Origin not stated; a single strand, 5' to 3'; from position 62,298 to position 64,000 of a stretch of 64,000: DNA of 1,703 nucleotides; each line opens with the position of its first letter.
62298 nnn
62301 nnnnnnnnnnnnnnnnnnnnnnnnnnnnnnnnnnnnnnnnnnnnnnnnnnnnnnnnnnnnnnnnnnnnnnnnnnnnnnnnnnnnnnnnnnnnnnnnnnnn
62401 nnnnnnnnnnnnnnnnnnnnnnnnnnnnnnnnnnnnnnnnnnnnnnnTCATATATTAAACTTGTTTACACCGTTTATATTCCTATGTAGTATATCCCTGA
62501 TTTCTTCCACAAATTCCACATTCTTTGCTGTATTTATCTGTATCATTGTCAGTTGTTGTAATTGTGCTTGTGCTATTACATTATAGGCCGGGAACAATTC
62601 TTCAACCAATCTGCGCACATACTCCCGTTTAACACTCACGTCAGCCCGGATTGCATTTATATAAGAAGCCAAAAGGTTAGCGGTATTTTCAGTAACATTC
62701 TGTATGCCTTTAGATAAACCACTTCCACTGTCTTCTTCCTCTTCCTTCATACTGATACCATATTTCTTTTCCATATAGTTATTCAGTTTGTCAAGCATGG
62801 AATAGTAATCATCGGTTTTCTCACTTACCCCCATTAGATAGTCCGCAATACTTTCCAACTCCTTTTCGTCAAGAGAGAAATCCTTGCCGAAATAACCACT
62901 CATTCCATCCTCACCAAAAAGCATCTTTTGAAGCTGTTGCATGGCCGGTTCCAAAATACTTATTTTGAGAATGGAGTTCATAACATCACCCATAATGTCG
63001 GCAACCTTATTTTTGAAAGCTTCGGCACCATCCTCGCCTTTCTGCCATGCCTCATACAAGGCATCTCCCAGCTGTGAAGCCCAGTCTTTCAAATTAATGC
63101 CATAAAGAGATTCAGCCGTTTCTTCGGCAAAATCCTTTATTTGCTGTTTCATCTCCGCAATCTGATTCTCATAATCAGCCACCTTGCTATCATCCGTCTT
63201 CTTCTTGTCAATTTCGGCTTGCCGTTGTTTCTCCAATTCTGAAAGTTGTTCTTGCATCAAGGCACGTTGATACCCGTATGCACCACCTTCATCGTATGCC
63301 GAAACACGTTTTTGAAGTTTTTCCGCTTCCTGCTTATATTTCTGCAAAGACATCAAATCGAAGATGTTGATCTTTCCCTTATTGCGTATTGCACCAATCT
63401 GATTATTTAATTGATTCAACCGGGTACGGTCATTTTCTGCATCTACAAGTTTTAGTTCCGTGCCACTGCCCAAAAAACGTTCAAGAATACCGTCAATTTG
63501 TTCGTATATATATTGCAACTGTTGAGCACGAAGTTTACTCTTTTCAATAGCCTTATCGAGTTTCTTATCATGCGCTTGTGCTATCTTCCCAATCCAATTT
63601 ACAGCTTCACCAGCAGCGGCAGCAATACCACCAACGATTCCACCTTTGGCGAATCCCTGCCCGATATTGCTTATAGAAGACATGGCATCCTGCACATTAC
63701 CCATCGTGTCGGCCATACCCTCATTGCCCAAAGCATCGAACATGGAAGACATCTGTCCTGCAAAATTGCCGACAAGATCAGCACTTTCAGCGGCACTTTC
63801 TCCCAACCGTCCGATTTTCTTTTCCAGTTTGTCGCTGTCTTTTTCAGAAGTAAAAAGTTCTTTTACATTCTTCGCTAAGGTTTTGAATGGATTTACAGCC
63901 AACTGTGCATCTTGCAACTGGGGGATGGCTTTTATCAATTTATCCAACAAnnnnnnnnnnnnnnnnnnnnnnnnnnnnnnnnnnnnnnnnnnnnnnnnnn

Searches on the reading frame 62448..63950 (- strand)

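Call 6: search_protein_families(library=pfam, proteins=[window:62448-63950:-], max_evalue=0.01)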
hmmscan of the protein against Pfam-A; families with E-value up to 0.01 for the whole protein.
window:62448-63950:- (500 aa): 3 families
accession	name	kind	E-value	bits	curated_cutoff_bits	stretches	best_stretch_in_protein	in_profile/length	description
PF23824.1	DUF7194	-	0.00034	20.6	27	1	226-277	146-197/204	Family of unknown function (DUF7194)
PF16312.10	Oberon_cc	-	0.0047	17.3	28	1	206-273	60-127/129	Coiled-coil region of Oberon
PF06103.16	DUF948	-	0.0074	16.9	37.2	0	410-451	36-76/89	Bacterial protein of unknown function (DUF948)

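Call 7: search_protein_families(library=phrogs, proteins=[window:62448-63950:-], max_evalue=0.001)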
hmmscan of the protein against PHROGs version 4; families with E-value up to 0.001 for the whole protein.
window:62448-63950:- (500 aa): 3 families
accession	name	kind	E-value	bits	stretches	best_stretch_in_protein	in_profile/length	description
phrog_21917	-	unknown function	1.1e-28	100.7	1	10-447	951-1353/1395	-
phrog_9959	-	tail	6.9e-19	68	1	57-497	1247-1699/1708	tail length tape measure protein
phrog_14295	-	unknown function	1e-08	34.4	1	11-168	905-1080/1439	-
